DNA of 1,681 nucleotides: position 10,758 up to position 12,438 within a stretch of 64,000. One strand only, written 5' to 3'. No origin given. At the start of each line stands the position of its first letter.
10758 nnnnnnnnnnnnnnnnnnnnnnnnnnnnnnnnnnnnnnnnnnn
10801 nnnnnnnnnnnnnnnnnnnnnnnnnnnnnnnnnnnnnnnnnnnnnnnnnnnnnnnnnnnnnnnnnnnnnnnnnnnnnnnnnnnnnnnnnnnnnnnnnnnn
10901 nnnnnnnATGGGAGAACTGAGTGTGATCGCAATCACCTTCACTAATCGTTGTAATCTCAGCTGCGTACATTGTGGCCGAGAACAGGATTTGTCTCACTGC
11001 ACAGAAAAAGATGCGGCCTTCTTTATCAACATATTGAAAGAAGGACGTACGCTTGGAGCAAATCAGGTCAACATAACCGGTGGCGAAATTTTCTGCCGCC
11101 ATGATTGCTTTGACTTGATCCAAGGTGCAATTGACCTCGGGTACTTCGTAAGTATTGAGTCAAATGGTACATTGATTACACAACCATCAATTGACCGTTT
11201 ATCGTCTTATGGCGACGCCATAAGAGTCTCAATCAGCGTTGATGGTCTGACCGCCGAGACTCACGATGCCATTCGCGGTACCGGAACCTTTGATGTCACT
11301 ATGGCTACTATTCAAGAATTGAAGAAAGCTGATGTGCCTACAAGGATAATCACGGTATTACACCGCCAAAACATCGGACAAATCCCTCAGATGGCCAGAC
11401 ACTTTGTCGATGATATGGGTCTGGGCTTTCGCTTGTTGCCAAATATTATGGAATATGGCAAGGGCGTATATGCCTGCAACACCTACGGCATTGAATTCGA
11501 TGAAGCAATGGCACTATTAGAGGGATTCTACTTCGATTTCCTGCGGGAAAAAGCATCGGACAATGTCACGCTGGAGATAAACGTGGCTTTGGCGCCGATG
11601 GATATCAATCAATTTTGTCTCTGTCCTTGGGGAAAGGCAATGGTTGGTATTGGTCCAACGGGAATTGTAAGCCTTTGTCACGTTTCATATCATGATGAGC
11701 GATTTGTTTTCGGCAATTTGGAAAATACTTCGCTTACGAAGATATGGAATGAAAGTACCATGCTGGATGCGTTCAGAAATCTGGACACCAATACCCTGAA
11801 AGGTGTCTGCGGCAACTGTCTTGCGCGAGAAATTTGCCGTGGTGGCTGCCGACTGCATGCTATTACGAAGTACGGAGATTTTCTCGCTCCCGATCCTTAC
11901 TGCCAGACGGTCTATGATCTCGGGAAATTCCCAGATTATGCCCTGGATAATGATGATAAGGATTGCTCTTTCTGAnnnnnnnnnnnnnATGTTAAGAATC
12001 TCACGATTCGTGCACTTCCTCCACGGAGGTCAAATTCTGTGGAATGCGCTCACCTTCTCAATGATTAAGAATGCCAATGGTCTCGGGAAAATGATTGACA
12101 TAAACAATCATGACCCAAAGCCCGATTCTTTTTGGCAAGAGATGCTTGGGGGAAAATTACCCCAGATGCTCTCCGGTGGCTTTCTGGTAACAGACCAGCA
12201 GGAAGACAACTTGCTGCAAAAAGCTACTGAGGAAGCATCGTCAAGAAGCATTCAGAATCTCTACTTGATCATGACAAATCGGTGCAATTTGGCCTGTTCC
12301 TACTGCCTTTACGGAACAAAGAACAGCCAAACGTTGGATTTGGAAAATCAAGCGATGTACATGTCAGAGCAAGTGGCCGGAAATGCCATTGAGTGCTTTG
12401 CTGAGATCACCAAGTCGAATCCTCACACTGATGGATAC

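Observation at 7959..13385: GC-rich (~50% vs ~35%) island encoding a peptide-plus-two-radical-SAM/SPASM biosynthetic cassette with an arginase-fold hydrolase and an alpha-oxoamine synthase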

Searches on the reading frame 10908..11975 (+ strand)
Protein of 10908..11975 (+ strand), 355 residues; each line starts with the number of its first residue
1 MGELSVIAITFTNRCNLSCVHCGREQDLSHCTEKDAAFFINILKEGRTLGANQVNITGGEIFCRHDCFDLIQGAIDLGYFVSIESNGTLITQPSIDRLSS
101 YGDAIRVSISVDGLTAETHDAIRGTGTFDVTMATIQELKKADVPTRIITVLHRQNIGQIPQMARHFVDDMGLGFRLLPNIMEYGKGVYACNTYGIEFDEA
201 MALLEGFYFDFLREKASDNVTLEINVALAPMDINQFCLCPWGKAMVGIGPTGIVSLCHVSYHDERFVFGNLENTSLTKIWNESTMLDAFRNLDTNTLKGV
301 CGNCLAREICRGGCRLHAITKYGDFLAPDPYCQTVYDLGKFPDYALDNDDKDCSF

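Call 3: search_protein_families(library=pfam, proteins=[window:10908-11975:+], max_evalue=0.01)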
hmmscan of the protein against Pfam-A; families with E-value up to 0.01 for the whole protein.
window:10908-11975:+ (355 aa): 2 families
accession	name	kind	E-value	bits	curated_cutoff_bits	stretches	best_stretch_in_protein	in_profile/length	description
PF04055.27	Radical_SAM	-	1.3e-25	91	29.5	1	9-164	1-164/166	Radical SAM superfamily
PF13186.11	SPASM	-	8.3e-11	42.5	21.5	1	239-304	1-66/67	Iron-sulfur cluster-binding domain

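Call 4: search_protein_families(library=ncbifam, proteins=[window:10908-11975:+], max_evalue=0.01)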
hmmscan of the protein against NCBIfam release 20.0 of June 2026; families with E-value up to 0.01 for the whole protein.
window:10908-11975:+ (355 aa): 70 families (the best 25 are shown)
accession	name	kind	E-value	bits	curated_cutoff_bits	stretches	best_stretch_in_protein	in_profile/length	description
TIGR04545.1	rSAM_ahbD_hemeb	equivalog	2.2e-43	149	500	2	7-163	2-159/339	heme b synthase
TIGR03962.1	mycofact_rSAM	equivalog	1.9e-39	135.8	265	1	10-333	17-332/339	mycofactocin radical SAM maturase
TIGR02109.1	PQQ_syn_pqqE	equivalog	4.4e-39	134.4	381.35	1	9-333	11-331/358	pyrroloquinoline quinone biosynthesis protein PqqE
TIGR04251.1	SCM_rSAM_ScmF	equivalog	4.8e-39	134.7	400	1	6-343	5-350/353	SynChlorMet cassette radical SAM/SPASM protein ScmF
TIGR04053.2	TIGR04053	equivalog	2.3e-38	132.4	395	2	10-172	13-178/366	TIGR04053 family radical SAM/SPASM domain-containing protein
NF050035.1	rSAM_WgK_link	exception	2.8e-36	125.3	650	2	6-159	10-164/367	radical SAM/SPASM peptide maturase WgkB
TIGR04051.1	rSAM_NirJ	equivalog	7.3e-34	117.3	515.45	1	8-333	5-347/354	heme d1 biosynthesis radical SAM protein NirJ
TIGR04250.1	SCM_rSAM_ScmE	equivalog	1e-33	116.7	400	2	7-172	5-171/358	SynChlorMet cassette radical SAM/SPASM protein ScmE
TIGR04055.1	rSAM_NirJ2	equivalog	2.4e-31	109.5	500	2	7-164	2-159/326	putative heme d1 biosynthesis radical SAM protein NirJ2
NF045574.1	sacti_mat_StsB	exception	1e-29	103.8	625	1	5-324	96-405/466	StsB family radical SAM/SPASM domain sactipeptide maturase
TIGR04347.1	pseudo_SAM_Halo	equivalog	3.1e-29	102.4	525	2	6-164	39-197/390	TIGR04347 family pseudo-SAM/SPASM protein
TIGR04303.1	GeoRSP_rSAM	equivalog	7.1e-29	101.4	400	1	7-332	7-324/325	GeoRSP system radical SAM/SPASM protein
NF041298.1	rSAM_mat_DynA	equivalog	3.6e-26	92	450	1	74-337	81-344/356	dynobactin maturation radical SAM/SPASM protein DynA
TIGR04054.1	rSAM_NirJ1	equivalog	4.2e-26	91.5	650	2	5-161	36-192/387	putative heme d1 biosynthesis radical SAM protein NirJ1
TIGR04546.1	rSAM_ahbC_deAc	equivalog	6.7e-25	87.7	650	2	6-163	40-197/390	12,18-didecarboxysiroheme deacetylase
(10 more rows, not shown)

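Call 71: search_solved_structures(query=window:10908-11975:+, max_evalue=0.001)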
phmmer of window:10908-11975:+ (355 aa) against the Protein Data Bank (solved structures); distinct sequences matched with E-value up to 0.001: 10.
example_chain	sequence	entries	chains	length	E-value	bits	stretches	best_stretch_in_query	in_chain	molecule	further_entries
6c8v_A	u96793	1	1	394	1.7e-24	89.7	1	10-335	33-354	Coenzyme PQQ synthesis protein E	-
6efn_A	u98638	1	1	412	3.3e-14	55.8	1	9-201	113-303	Sporulation killing factor maturation protein SkfB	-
7vob_C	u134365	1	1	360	3.4e-11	45.9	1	9-167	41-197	Cytosylglucuronate decarboxylase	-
7voc_C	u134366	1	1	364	3.5e-11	45.9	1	9-167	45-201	Cytosylglucuronate decarboxylase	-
7tol_A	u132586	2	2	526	6.2e-05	25.3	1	9-166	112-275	glycerol dibiphytanyl glycerol tetraether - macrocyclic archaeol synthase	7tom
4k37_A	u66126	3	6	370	0.0002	23.7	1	76-338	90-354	Anaerobic sulfatase-maturating enzyme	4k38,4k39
4k36_A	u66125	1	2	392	0.00024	23.4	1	76-338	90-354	Anaerobic sulfatase-maturating enzyme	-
5wgg_A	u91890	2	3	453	0.00076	21.7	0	223-321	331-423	Radical SAM domain protein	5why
9dgw_A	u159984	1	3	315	0.00095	21.4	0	7-155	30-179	Radical SAM core domain-containing protein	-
9dfw_A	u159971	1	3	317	0.00096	21.4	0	7-155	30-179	Radical SAM core domain-containing protein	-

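Call 73: search_protein_representatives(protein=window:10908-11975:+)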
Query: 355 residues. Proteins with E-value up to 0.001 (for the whole library): 31874; up to 1e-10: 8807; up to 1e-30: 159. The best 150 are listed.
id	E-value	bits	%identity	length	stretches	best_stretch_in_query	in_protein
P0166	1.2e-131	455.3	54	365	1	3-355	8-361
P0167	1.0e-70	254.9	55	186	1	171-355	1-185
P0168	1.2e-66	241.5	37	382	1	3-355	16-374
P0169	5.9e-64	232.7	39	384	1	7-355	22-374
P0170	3.5e-62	226.9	37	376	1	9-355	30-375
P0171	2.6e-60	220.7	29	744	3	4-348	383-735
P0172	1.5e-59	218.2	35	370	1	9-346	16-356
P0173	7.9e-57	209.2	34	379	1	4-353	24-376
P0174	4.3e-56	206.8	35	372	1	10-352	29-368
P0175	9.1e-56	205.8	34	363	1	7-346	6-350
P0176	4.8e-55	203.4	36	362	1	7-348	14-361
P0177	5.6e-53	196.6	33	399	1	2-355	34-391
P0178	1.1e-52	195.7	35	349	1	4-350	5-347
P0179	1.2e-52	195.4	35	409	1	9-355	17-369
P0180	1.4e-52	195.2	33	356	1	7-347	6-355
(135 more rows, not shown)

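Call 92: list_cluster_members(proteins=[P0166, P0168, P0169, P0170, P0140, P0142, P0146, P0148, P0149, P0155])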
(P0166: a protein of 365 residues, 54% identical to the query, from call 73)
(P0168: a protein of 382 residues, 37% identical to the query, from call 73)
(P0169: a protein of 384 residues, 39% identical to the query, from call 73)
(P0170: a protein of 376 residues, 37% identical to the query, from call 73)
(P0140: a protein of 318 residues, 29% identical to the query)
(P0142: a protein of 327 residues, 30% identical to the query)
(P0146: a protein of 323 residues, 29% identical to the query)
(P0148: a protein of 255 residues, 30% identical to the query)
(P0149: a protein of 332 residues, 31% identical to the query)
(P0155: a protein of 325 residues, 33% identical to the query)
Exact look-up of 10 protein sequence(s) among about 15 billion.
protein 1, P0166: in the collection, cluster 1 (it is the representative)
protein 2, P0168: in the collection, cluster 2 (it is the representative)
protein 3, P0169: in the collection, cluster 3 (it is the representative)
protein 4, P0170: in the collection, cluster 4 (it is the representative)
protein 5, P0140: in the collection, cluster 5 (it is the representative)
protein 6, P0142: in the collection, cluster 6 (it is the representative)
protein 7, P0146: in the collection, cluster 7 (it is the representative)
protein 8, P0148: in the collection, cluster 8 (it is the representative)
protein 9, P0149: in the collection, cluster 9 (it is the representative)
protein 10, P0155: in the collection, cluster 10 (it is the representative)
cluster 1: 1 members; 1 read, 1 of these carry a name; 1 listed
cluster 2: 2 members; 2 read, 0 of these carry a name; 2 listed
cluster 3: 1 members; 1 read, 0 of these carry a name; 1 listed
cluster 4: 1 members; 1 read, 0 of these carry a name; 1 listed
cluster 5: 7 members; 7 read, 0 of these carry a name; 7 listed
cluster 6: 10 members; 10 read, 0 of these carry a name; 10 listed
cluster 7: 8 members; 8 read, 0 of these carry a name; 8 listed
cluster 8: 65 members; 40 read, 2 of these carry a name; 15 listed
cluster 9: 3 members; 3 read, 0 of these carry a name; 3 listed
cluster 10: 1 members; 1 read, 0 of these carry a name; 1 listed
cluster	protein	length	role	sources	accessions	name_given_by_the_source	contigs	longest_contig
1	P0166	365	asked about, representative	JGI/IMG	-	radical SAM protein with 4Fe4S-binding SPASM domain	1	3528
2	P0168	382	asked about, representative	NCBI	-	-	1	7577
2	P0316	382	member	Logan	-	-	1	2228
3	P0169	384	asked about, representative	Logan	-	-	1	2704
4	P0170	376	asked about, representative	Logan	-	-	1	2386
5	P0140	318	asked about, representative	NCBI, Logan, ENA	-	-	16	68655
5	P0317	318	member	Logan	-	-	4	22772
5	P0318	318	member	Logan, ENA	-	-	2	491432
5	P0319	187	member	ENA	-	-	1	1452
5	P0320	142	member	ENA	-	-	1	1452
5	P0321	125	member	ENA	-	-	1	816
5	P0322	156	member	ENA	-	-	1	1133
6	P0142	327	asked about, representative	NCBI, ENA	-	-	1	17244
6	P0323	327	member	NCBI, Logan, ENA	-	-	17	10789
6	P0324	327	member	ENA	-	-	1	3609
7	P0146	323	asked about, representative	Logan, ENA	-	-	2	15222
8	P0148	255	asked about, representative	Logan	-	-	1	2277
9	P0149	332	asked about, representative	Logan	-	-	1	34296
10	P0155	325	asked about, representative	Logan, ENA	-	-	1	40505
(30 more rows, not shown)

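Call 95: search_dna_similar(query=window:10908-11975:+, collection=plasmids, mode=protein, max_evalue=1e-20, max_rows=8)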
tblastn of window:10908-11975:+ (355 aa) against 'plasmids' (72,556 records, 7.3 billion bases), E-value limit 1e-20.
Records with a match: 66; places in all: 66; records where one place covers at least 80% of the query: 66.
Best place of each record, by identity: <60% 66.
By first word of the organism name: Rhizobium 38; Streptomyces 5; Paraburkholderia 3; Ruegeria 2; Alloyangia 2; Salipiger 2; Sinorhizobium 2; Parabacteroides 1; Mycolicibacterium 1; Indioceanicola 1; and 9 more.
By predicted mobility (MOB-suite, as given by PLSDB): conjugative 36; non-mobilizable 26; mobilizable 4.
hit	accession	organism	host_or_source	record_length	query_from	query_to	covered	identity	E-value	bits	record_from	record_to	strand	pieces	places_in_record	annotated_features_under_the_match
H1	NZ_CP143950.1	Parabacteroides distasonis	Homo sapiens,cell culture,fecal sample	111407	7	355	98%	31.6%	4e-40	158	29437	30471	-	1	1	radical SAM protein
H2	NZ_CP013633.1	Rhizobium sp. N324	Phaseolus vulgaris,Whole ...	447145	3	355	99%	30.1%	6e-39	154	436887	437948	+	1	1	radical SAM protein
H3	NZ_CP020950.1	Rhizobium sp. CIAT894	-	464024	3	355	99%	30.1%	6e-39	154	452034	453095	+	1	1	radical SAM protein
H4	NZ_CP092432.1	Rhizobium sp. K102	Phaseolus vulgaris,Cell culture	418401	3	355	99%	30.0%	1e-38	153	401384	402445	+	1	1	radical SAM protein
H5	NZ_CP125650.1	Rhizobium sp. BT04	Phaseolus vulgaris,Pure culture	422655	3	355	99%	30.0%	1e-38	153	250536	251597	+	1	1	radical SAM protein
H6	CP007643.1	Rhizobium etli bv. phaseoli str. IE4803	Phaseolus vulgaris,whole organism,nodule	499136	3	355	99%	29.8%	5e-39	154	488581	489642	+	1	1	radical SAM domain-containing protein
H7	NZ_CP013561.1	Rhizobium phaseoli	Phaseolus vulgaris,Whole ...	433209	3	355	99%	29.7%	1e-38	153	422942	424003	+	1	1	radical SAM protein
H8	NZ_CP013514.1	Rhizobium sp. N1314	Phaseolus vulgaris,Whole ...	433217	3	355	99%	29.7%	1e-38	153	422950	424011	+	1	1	radical SAM protein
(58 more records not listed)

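Call 99: search_protein_families(library=padloc, proteins=[window:10908-11975:+], max_evalue=0.001)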
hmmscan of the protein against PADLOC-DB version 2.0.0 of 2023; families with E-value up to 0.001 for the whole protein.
window:10908-11975:+ (355 aa): 2 families
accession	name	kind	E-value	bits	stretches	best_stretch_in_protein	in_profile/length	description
PDLC02903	pVip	-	1.1e-17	62.4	1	6-157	1-151/257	Viperins not associated with kinases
PDLC02904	pVip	-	2.4e-13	48.2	1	6-157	4-155/262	Viperins associated with kinases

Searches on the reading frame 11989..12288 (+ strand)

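Call 86: search_protein_families(library=pfam, proteins=[window:11989-12288:+], max_evalue=10)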
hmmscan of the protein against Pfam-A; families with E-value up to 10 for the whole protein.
window:11989-12288:+ (100 aa): 1 family
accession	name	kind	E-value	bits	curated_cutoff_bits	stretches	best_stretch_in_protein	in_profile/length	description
PF18988.5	DUF5721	-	0.18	12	25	1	52-95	62-105/149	Family of unknown function (DUF5721)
